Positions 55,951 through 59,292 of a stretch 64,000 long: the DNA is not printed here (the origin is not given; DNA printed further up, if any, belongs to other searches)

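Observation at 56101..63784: Co-directional SNF2 helicase, SbcD-like nuclease and hook-less SbcC-like ATPase module: candidate repair or defence system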

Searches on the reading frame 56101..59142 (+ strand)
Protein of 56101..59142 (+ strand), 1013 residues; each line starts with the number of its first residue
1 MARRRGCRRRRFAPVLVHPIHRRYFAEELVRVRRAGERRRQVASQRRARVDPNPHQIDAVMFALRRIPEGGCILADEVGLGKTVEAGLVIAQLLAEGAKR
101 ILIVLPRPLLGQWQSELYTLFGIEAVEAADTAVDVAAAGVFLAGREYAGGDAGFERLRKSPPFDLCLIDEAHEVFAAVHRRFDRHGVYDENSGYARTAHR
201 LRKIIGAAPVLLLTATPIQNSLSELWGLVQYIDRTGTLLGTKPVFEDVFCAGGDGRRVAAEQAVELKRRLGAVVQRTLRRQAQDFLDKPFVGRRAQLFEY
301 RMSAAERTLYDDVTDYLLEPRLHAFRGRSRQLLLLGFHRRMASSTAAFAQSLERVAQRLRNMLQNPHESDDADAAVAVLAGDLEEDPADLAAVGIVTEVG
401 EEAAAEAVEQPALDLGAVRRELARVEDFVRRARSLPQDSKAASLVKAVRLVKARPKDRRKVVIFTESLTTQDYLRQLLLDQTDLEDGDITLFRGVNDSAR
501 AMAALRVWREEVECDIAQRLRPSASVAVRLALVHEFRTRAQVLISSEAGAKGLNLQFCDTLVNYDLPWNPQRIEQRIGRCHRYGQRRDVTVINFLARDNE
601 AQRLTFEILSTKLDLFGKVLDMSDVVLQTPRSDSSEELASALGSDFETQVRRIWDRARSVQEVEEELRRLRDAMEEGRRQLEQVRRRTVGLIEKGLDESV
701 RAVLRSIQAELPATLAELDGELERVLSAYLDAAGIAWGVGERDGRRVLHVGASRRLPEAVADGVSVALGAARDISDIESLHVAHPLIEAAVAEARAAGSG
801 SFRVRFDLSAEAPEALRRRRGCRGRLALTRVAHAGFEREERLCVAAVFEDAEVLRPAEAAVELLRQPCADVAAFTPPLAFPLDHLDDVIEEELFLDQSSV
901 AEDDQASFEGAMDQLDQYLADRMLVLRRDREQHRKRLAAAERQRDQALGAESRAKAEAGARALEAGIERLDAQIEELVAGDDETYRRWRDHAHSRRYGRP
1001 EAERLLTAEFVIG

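Call 8: search_protein_families(library=pfam, proteins=[window:56101-59142:+], max_evalue=0.01)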
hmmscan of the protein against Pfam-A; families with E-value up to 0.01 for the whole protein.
window:56101-59142:+ (1013 aa): 3 families
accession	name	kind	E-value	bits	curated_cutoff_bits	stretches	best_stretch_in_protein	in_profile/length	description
PF00176.29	SNF2-rel_dom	-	1.5e-21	77.2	24.9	2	206-316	152-252/290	SNF2-related domain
PF00271.37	Helicase_C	-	3.2e-15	56.8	23.5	1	523-584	48-110/110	Helicase conserved C-terminal domain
PF04851.21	ResIII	-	7.1e-06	26.5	22.5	1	51-218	3-163/164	Type III restriction enzyme, res subunit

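Call 9: search_protein_families(library=padloc, proteins=[window:56101-59142:+], max_evalue=0.01)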
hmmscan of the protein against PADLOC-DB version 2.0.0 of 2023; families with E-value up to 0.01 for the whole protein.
window:56101-59142:+ (1013 aa): 43 families (the best 25 are shown)
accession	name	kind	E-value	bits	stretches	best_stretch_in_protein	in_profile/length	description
PDLC02619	DrmD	-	3.3e-121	404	1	46-685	27-626/872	DrmD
PDLC02500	BrxHI|BrxHII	-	1.9e-56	190.2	3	523-627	513-619/933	BrxHI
PDLC02621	DrmD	-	4.2e-54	182.2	2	267-992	329-1024/1040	DrmD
PDLC00659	HmaA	-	4e-47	158.7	2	47-501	100-555/1176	SNF2 helicase / DEAD-box helicase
PDLC02623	DrmD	-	5.6e-42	141.6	3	531-973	569-1011/1040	DrmD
PDLC02620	DrmD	-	3e-41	139.4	1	49-602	97-596/1060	DrmD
PDLC02634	DrmD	-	7.6e-36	121.3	1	48-617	88-616/900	DrmD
PDLC02843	DpdE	-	4.3e-35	118.9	2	48-234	155-314/1091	DpdE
PDLC02504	BrxHI|BrxHII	-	4.5e-34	115.6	3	538-622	535-620/971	BrxHII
PDLC02572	DrmA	-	1.7e-33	113.7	2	257-708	315-753/1043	DrmA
PDLC02840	DpdE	-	1e-32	111.4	1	43-621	151-694/1091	DpdE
PDLC02632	DrmD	-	1.8e-28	97.5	2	268-592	330-633/662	DrmD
PDLC02844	DpdE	-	3.4e-28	96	2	42-234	141-322/1074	DpdE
PDLC02193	PLD_Helicase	-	7.3e-27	91.9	2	540-621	754-839/905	-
PDLC02846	DpdE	-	9.4e-26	88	2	21-219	135-324/1034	DpdE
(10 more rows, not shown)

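Call 10: search_protein_families(library=ncbifam, proteins=[window:56101-59142:+], max_evalue=0.01)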
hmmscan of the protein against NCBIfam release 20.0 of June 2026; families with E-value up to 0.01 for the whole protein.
window:56101-59142:+ (1013 aa): 16 families
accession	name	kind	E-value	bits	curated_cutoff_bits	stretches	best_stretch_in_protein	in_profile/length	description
NF038318.1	DISARM_DrmD_b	equivalog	9.7e-121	404.4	950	1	46-685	24-623/868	DISARM system SNF2-like helicase DrmD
NF038317.1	DISARM_DrmD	equivalog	3.1e-68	231.1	610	2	159-991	235-1007/1021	DISARM system SNF2-like helicase DrmD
NF041062.1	DpdE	equivalog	2.5e-48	164.8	500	2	22-233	127-313/1048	protein DpdE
NF003426.0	PRK04914.1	equivalog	2.7e-39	135.1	576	2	538-795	546-783/959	RNA polymerase-associated protein RapA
NF042964.1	phospholipD_antiphage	equivalog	2.2e-37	128.9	1100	2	419-622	649-832/895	phospholipase D-like domain-containing anti-phage protein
NF058637.1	helic_SCO1167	equivalog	3.6e-23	81.6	1200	2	71-281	490-680/932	SCO1167/SCO6262 family helicase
NF053675.1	pilus_reg_Snf2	equivalog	1.2e-18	66.6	1100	2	539-623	928-1011/1029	pilus expression-regulating Snf2 family helicase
NF041790.1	anti-phage_ZorD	equivalog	6.8e-14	50.8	1500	2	38-126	568-663/1035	type I Zorya anti-phage system protein ZorD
NF010337.0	PRK13766.1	equivalog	2.8e-05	22.4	610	0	77-124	38-86/781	Hef nuclease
NF008744.0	PRK11776.1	equivalog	4.5e-05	22.2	524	1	537-596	290-347/460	ATP-dependent RNA helicase DbpA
NF053631.1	RNA_helic_CshA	equivalog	5.6e-05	22.2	646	1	528-595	275-341/434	degradosome RNA helicase CshA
NF053711.1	RNA_heli_RhlE1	exception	0.00017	20.5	750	1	527-598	281-351/434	RNA helicase RhlE1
NF053636.1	DDHlcsCsdAPsy1082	equivalog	0.00042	19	890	1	537-602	290-354/512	DEAD/DEAH box helicase CsdA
NF002340.1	PRK01297.1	equivalog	0.00067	18.6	564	1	525-600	284-358/372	ATP-dependent RNA helicase RhlB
NF008394.0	PRK11192.1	equivalog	0.0016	17.4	507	1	537-586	295-344/441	ATP-dependent RNA helicase SrmB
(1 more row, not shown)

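Call 16: find_homologous_proteins(query=window:56101-59142:+, max_evalue=1e-10)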
Query window:56101-59142:+ (1013 aa): 3488 proteins with E <= 1e-10 among 8000 candidates; the best 120 are listed.
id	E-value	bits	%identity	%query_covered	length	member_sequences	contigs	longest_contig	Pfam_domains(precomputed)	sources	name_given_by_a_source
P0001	0.0e+0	2150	100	99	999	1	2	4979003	PF00176.30,PF00271.38,PF04851.22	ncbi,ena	-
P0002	0.0e+0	1660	78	98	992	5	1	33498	PF00176.30,PF00271.38,PF04851.22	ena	-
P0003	0.0e+0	1649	78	98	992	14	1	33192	PF00176.30,PF00271.38,PF04851.22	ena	-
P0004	0.0e+0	1648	77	98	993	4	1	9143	PF00176.30,PF00271.38,PF04851.22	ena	-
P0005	0.0e+0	1648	77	98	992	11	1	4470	PF00176.30,PF00271.38,PF04851.22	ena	-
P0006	0.0e+0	1632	76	98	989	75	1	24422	PF00176.30,PF00271.38,PF04851.22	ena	-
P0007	0.0e+0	1631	77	98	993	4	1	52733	PF00176.30,PF00271.38,PF04851.22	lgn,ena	-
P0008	0.0e+0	1630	77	99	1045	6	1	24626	PF00176.30,PF00271.38,PF04851.22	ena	-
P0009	0.0e+0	1626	77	98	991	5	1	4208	PF00176.30,PF00271.38,PF04851.22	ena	-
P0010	0.0e+0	1626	76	98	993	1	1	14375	PF00176.30,PF00271.38,PF04851.22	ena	-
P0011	0.0e+0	1622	76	98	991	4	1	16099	PF00176.30,PF00271.38,PF04851.22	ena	-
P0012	0.0e+0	1616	76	98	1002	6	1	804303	PF00176.30,PF00271.38,PF04851.22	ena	-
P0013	0.0e+0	1604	75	99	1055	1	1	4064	PF00176.30,PF00271.38,PF04851.22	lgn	-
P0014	0.0e+0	1604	76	98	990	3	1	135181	PF00176.30,PF00271.38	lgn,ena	-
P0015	0.0e+0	1596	75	98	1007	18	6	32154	PF00176.30,PF00271.38,PF04851.22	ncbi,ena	-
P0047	0.0e+0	1468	70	98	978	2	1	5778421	PF00176.30,PF00271.38,PF04851.22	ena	-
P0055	0.0e+0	1452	69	98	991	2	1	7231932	PF00176.30,PF00271.38,PF04851.22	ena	-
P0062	0.0e+0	1440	68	98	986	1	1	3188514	PF00176.30,PF00271.38,PF04851.22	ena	-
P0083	0.0e+0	1387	66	98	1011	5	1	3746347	PF00176.30,PF00271.38,PF04851.22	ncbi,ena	-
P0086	0.0e+0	1385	68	94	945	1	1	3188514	PF00176.30,PF00271.38,PF04851.22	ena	-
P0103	0.0e+0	1359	65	98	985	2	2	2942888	PF00176.30,PF00271.38,PF04851.22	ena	-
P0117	0.0e+0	1346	64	98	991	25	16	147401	PF00176.30,PF00271.38,PF04851.22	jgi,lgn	jgi:adenine-specific DNA-methyltransferase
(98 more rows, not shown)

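Call 19: search_solved_structures(query=window:56101-59142:+, max_evalue=0.00001)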
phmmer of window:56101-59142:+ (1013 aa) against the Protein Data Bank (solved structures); distinct sequences matched with E-value up to 0.00001: 92 (the best 60 are shown).
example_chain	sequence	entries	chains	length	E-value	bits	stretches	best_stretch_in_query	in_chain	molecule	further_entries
4s20_K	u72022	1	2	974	2.4e-24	88.5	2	535-641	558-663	RNA polymerase-associated protein RapA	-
7m8e_F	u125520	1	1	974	2.5e-24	88.5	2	535-641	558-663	RNA polymerase-associated protein RapA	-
6bog_A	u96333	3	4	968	2.7e-24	88.4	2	534-641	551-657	RNA polymerase-associated protein RapA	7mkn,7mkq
8so8_A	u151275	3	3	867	5.2e-24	87.4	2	535-641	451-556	RNA polymerase-associated protein RapA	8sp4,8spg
8t0l_F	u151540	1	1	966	1.2e-23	86.2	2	35-126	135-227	RNA polymerase-associated protein RapA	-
6iy2_O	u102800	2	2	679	9e-22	80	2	543-669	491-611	Transcription regulatory protein SNF2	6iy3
5x0x_O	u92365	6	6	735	1e-21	79.8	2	543-714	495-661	Transcription regulatory protein SNF2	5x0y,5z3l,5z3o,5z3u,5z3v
7egm_A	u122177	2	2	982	3e-21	78.3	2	543-713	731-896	Transcription regulatory protein SNF2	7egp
6uxv_A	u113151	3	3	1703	1.8e-20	75.7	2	543-694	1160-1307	Transcription regulatory protein SNF2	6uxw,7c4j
5hzr_A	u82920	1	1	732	2.8e-19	71.8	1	542-625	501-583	SNF2-family ATP dependent chromatin remodeling factor like protein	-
23cp_K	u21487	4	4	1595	1.4e-18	69.5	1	542-625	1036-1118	WD40 repeat-containing protein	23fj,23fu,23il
6vz4_K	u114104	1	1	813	2.1e-18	68.9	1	542-625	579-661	Nuclear protein STH1/NPS1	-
6vzg_K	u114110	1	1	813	2.2e-18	68.8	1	542-625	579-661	Nuclear protein STH1/NPS1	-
6fhs_G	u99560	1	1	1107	5.4e-18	67.5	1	520-610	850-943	Ino80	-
8oo7_G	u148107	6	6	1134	5.8e-18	67.4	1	520-610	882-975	Chromatin-remodeling ATPase Ino80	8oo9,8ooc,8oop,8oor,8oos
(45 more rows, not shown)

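Call 27: find_encoding_contigs(protein=P0055, flank=10000, max_places=2)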
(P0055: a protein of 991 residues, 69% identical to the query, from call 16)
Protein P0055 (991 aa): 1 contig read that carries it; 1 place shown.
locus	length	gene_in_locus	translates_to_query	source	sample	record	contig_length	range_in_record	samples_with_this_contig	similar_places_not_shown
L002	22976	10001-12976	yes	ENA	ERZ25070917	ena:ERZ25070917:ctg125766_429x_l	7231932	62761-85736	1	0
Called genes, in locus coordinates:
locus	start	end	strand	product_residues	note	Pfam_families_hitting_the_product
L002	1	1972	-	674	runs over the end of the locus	PF00664:ABC_membrane, PF00005:ABC_tran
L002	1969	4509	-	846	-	PF00664:ABC_membrane, PF00005:ABC_tran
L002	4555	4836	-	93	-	-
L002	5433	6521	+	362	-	PF02615:Ldh_2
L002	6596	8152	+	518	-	PF02028:BCCT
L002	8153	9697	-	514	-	-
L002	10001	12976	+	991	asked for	PF00176:SNF2-rel_dom, PF04851:ResIII, PF00176:SNF2-rel_dom, PF00271:Helicase_C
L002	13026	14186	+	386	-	PF00149:Metallophos, PF12850:Metallophos_2 (weak)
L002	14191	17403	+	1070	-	PF02463:SMC_N (faint), PF13476:AAA_23 (weak)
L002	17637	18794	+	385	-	PF13173:AAA_14, PF13635:DUF4143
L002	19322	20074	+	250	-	PF08327:AHSA1 (faint)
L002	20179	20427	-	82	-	-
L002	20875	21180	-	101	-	PF13560:HTH_31 (faint), PF01381:HTH_3 (weak)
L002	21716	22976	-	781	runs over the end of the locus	PF13640:2OG-FeII_Oxy_3 (weak)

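Call 28: find_encoding_contigs(protein=P0103, flank=10000, max_places=2)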
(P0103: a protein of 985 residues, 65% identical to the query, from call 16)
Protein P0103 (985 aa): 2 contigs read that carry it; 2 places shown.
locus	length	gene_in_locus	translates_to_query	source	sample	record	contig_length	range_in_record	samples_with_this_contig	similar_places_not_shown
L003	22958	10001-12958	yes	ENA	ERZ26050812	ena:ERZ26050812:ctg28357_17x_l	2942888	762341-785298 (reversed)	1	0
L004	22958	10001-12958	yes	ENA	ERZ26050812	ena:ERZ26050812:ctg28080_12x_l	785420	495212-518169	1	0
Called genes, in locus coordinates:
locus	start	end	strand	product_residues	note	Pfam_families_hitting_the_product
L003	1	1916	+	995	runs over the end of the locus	PF07715:Plug, PF00593:TonB_dep_Rec_b-barrel, PF14905:OMP_b-brl_3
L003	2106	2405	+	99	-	PF03869:Arc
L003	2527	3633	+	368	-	PF00682:HMGL-like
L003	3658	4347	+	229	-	PF02798:GST_N, PF13409:GST_N_2, PF13417:GST_N_3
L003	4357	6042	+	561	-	PF01039:Carboxyl_trans, PF03255:ACCA (faint), PF01039:Carboxyl_trans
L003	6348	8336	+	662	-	PF00289:Biotin_carb_N, PF02222:ATP-grasp, PF02786:CPSase_L_D2, PF07478:Dala_Dala_lig_C, PF02785:Biotin_carb_C, PF21139:BT_MCC_alpha, PF00364:Biotin_lipoyl, PF25917:BSH_RND, +1 more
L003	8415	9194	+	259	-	PF00378:ECH_1, PF16113:ECH_2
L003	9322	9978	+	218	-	PF05685:Uma2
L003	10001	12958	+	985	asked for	PF00176:SNF2-rel_dom, PF04851:ResIII, PF00176:SNF2-rel_dom, PF00271:Helicase_C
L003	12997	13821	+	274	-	PF02086:MethyltransfD12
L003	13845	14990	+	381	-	PF00149:Metallophos, PF12850:Metallophos_2 (weak)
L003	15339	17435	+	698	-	PF04455:Saccharop_dh_N, PF21571:ArgZ-like_C_1st, PF21570:ArgZ-like_C_2nd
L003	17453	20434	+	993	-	PF14850:Pro_dh-DNA_bdg, PF01619:Pro_dh, PF00171:Aldedh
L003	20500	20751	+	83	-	PF19891:DUF6364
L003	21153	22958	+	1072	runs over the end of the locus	-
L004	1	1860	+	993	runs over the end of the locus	PF07715:Plug, PF00593:TonB_dep_Rec_b-barrel, PF14905:OMP_b-brl_3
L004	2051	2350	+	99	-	PF03869:Arc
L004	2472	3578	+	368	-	PF00682:HMGL-like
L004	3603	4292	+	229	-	PF02798:GST_N, PF13409:GST_N_2, PF13417:GST_N_3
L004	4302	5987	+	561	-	PF01039:Carboxyl_trans, PF03255:ACCA (faint), PF01039:Carboxyl_trans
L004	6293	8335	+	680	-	PF00289:Biotin_carb_N, PF02222:ATP-grasp, PF02786:CPSase_L_D2, PF07478:Dala_Dala_lig_C, PF02785:Biotin_carb_C, PF21139:BT_MCC_alpha, PF00364:Biotin_lipoyl, PF25917:BSH_RND, +2 more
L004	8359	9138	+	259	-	PF00378:ECH_1, PF16113:ECH_2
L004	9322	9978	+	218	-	PF05685:Uma2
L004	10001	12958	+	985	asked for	PF00176:SNF2-rel_dom, PF04851:ResIII, PF00176:SNF2-rel_dom, PF00271:Helicase_C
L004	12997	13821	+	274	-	PF02086:MethyltransfD12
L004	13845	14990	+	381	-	PF00149:Metallophos, PF12850:Metallophos_2 (weak)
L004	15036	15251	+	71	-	-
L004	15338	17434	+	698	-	PF04455:Saccharop_dh_N, PF21571:ArgZ-like_C_1st, PF21570:ArgZ-like_C_2nd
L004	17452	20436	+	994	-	PF14850:Pro_dh-DNA_bdg, PF01619:Pro_dh, PF00171:Aldedh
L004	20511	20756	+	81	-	PF19891:DUF6364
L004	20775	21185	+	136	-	PF13470:PIN_3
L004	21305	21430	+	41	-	-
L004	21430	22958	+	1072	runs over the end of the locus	-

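Call 29: search_protein_representatives(protein=window:56101-59142:+)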
Query: 1013 residues. Proteins with E-value up to 0.001 (for the whole library): 44787; up to 1e-10: 14152; up to 1e-30: 1436. The best 150 are listed.
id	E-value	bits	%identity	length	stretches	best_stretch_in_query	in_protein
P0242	5.0e-289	977.7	54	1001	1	15-1009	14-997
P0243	6.3e-287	970.8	53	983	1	17-1012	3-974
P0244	1.7e-286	969.4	54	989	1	17-1011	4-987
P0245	2.0e-284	962.5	53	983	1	17-1013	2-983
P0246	5.8e-281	951.1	51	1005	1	18-1012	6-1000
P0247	9.2e-278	940.5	51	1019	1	19-1012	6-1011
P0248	4.4e-277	938.2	53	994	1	31-1010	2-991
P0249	2.0e-272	922.8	52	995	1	9-1012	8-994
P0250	2.5e-269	912.5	50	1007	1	17-1006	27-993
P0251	3.5e-249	845.9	54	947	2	14-727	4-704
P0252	6.6e-246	835.0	61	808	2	17-458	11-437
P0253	3.9e-242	822.5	51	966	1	17-1012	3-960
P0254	3.0e-240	816.3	48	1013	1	16-1011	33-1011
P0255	6.1e-234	795.4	51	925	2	18-726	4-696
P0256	9.8e-230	781.5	51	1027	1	22-1012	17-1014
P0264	1.6e-148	512.7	41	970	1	40-1013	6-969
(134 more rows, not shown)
